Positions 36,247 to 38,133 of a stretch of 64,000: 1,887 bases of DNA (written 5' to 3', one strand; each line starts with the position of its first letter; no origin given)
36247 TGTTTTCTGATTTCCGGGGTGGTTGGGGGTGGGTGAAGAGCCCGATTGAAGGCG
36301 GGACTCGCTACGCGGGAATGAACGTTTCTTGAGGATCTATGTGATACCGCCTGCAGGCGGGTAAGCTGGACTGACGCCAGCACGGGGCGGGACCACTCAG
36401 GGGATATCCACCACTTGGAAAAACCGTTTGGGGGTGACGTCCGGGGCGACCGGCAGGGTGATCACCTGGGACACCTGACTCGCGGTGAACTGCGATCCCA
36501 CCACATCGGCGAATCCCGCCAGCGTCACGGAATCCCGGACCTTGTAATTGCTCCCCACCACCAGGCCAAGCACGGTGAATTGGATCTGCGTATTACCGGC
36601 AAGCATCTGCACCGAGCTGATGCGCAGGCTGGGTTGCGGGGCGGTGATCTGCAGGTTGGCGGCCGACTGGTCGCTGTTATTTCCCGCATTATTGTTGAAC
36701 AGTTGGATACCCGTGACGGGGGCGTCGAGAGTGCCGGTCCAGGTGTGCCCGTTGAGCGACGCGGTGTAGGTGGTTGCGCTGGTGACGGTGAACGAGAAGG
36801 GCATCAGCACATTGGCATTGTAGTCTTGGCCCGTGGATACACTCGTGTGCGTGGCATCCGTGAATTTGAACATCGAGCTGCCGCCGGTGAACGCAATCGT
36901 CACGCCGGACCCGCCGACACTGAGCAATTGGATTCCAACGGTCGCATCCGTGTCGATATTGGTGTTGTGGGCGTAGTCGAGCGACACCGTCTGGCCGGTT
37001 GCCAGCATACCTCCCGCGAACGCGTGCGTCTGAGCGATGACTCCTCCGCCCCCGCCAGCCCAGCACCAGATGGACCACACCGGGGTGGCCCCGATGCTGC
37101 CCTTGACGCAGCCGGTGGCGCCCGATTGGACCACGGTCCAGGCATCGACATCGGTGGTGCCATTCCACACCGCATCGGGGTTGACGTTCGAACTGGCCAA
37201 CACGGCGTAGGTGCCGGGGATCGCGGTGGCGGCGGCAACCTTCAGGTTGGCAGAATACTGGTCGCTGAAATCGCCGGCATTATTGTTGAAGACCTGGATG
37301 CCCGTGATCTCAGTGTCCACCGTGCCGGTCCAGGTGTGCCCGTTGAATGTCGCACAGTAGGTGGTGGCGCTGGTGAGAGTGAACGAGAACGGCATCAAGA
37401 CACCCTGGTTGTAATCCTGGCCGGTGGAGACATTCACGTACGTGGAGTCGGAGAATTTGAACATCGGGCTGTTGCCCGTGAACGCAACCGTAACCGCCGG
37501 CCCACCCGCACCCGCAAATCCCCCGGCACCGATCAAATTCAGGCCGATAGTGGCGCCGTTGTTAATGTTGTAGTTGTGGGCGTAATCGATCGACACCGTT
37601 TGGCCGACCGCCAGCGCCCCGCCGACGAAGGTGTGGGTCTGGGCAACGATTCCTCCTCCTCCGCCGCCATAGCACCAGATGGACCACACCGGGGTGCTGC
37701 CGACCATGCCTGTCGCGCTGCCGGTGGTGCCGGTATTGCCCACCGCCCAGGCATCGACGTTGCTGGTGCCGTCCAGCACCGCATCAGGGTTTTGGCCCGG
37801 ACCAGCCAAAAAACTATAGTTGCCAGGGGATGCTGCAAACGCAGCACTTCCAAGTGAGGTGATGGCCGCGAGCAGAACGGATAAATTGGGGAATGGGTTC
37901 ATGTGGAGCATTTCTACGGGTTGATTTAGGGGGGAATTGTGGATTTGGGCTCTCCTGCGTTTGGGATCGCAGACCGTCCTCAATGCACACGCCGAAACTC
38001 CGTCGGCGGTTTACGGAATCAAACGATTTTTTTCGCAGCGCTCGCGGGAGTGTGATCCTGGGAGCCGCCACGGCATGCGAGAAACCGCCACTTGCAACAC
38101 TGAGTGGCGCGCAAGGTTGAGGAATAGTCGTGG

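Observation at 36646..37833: Unassigned ~195-aa domain with an invariant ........(Y/W)-poly-Gly motif, present as a tandem pair and fused to a GH16 enzyme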

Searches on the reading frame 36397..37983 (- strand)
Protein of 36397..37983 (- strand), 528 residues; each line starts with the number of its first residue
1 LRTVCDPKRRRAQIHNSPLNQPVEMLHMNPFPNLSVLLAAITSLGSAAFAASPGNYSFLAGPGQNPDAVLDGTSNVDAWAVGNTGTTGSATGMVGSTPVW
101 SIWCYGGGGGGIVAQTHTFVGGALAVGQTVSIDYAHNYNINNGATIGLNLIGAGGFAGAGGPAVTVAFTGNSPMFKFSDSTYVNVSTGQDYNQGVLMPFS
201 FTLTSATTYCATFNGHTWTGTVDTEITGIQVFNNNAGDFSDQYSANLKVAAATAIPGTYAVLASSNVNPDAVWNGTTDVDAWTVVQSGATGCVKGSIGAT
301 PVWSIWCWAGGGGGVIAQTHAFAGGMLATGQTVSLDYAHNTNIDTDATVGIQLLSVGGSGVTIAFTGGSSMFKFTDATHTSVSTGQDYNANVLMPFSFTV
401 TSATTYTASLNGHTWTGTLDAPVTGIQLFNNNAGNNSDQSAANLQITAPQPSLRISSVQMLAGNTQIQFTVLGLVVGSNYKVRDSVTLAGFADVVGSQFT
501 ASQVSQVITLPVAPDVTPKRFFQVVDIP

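Call 4: search_protein_families(library=pfam, proteins=[window:36397-37983:-], max_evalue=1)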
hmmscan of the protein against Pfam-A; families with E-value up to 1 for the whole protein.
window:36397-37983:- (528 aa): 0 families

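Call 5: search_protein_families(library=ncbifam, proteins=[window:36397-37983:-], max_evalue=1)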
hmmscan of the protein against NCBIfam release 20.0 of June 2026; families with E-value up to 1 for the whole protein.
window:36397-37983:- (528 aa): 1 family
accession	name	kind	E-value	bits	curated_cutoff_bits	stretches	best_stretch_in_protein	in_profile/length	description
NF047426.1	tail_chap_PVL_C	equivalog_domain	0.096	12.7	25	0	188-201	5-18/39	phage tail assembly chaperone GT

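Call 32: find_encoding_contigs(protein=window:36397-37902:-, flank=3000, max_places=3)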
Protein window:36397-37902:- (501 aa): no gene with exactly this product is on record in the collection.
